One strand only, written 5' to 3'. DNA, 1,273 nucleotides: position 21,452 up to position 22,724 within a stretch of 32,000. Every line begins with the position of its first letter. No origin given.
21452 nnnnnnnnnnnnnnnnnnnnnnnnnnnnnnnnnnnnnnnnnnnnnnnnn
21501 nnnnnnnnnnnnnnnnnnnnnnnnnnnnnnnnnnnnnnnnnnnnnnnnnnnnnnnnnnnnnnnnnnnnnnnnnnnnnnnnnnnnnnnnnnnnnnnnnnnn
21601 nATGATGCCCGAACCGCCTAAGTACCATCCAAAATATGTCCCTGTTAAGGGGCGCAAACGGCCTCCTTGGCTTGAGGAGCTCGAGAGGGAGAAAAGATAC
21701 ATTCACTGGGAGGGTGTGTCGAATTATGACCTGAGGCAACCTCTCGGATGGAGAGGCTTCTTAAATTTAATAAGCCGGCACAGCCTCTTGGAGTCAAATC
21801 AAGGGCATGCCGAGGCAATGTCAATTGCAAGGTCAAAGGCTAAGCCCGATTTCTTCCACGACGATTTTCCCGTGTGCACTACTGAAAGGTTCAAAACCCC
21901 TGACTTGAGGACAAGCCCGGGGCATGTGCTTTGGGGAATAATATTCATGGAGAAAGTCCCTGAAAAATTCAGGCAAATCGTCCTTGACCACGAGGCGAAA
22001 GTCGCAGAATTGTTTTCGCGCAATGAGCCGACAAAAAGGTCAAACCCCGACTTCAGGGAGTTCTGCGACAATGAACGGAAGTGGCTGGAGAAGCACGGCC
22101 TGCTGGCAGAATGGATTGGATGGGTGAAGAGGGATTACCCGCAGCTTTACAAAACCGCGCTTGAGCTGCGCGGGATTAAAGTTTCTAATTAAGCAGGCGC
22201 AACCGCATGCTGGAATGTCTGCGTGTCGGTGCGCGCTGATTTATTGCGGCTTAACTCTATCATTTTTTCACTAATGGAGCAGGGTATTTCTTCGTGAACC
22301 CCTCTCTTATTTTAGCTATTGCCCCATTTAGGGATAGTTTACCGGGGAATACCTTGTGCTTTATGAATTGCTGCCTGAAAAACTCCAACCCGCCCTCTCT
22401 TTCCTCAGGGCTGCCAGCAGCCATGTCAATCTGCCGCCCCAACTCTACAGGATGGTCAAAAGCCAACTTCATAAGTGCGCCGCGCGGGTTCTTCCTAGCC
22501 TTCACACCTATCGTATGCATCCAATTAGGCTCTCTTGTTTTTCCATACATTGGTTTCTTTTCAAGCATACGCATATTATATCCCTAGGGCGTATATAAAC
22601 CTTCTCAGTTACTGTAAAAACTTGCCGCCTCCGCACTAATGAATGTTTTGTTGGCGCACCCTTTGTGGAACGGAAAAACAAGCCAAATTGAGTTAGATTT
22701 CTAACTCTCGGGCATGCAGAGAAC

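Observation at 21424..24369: AT-richer ~2.9 kb islet bounded by a direct repeat of the tRNA-Gly 3' end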

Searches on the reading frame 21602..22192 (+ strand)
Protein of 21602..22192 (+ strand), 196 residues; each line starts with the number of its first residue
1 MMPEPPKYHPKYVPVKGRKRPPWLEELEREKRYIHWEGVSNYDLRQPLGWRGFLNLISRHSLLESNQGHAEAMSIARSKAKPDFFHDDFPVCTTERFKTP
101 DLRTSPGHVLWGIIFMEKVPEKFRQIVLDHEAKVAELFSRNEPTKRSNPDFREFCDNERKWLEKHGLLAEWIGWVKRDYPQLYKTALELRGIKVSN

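Call 7: search_protein_families(library=pfam, proteins=[window:21602-22192:+], max_evalue=0.1)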
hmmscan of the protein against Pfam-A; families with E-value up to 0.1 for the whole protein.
window:21602-22192:+ (196 aa): 0 families

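Call 8: search_protein_families(library=phrogs, proteins=[window:21602-22192:+], max_evalue=0.1)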
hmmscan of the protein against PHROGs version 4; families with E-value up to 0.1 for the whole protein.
window:21602-22192:+ (196 aa): 0 families

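Call 24: search_protein_families(library=ncbifam, proteins=[window:21602-22192:+], max_evalue=0.1)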
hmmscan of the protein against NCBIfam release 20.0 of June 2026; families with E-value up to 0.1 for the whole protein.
window:21602-22192:+ (196 aa): 1 family
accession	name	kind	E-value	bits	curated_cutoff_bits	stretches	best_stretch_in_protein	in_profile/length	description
NF047467.1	PlasmgnRcptrLp30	equivalog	0.065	12.4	450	1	87-142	158-216/279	plasminogen-binding receptor Lp30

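Call 25: search_protein_families(library=padloc, proteins=[window:21602-22192:+], max_evalue=0.1)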
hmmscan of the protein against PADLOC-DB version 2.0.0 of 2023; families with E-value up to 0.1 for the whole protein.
window:21602-22192:+ (196 aa): 0 families

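Call 27: find_homologous_proteins(query=window:21602-22192:+)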
Query window:21602-22192:+ (196 aa): 1 proteins with E <= 0.001 among 78 candidates.
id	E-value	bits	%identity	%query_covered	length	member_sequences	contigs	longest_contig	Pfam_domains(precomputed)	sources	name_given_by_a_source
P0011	4.3e-133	459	100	99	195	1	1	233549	-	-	-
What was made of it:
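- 21602..22192 (+): 196-aa ORFan. The only match among 5.8 billion proteins is itself (call 27).
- The 196-aa gene is an ORFan (call 27).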

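Call 29: find_encoding_contigs(protein=P0011, flank=10000, max_places=4)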
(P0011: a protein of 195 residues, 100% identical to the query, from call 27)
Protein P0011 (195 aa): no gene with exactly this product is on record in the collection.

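Call 88: find_related_loci(query=window:21602-22192:+, collection=viral_contigs, flank=8000)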
Query window:21602-22192:+ (196 aa) in viral_contigs; peptide patterns used: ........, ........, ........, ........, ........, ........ (x = any residue, [..] = any of these).
No stretch of DNA in the collection matches any of the patterns.
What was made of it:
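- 21602..22192 (+): No IMG/VR contig matches (call 88).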

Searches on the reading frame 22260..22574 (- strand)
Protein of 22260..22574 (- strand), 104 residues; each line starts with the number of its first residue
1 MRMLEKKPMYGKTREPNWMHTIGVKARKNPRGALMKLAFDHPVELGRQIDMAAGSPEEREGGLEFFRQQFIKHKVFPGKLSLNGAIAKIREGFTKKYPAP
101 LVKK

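Call 7: search_protein_families(library=pfam, proteins=[window:22260-22574:-], max_evalue=0.1)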
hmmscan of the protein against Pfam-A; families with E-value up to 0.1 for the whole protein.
window:22260-22574:- (104 aa): 0 families

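Call 8: search_protein_families(library=phrogs, proteins=[window:22260-22574:-], max_evalue=0.1)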
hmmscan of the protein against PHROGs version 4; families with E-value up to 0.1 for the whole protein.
window:22260-22574:- (104 aa): 0 families

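Call 24: search_protein_families(library=ncbifam, proteins=[window:22260-22574:-], max_evalue=0.1)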
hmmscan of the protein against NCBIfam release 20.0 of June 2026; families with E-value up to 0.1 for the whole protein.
window:22260-22574:- (104 aa): 0 families

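Call 25: search_protein_families(library=padloc, proteins=[window:22260-22574:-], max_evalue=0.1)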
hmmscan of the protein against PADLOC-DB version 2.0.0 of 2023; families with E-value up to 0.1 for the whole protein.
window:22260-22574:- (104 aa): 0 families

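Call 61: find_related_loci(query=window:22260-22574:-, collection=viral_contigs, flank=10000)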
Query window:22260-22574:- (104 aa) in viral_contigs; peptide patterns used: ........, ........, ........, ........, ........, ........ (x = any residue, [..] = any of these).
7 stretches matched a pattern, but none encodes a relative of the query by tblastn (E <= 1e-3).
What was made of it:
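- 22260..22574 (-): 104-aa basic ORF of unknown function. No hit in any profile library (calls 7, 8, 24, 25) and none in IMG/VR (call 61).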
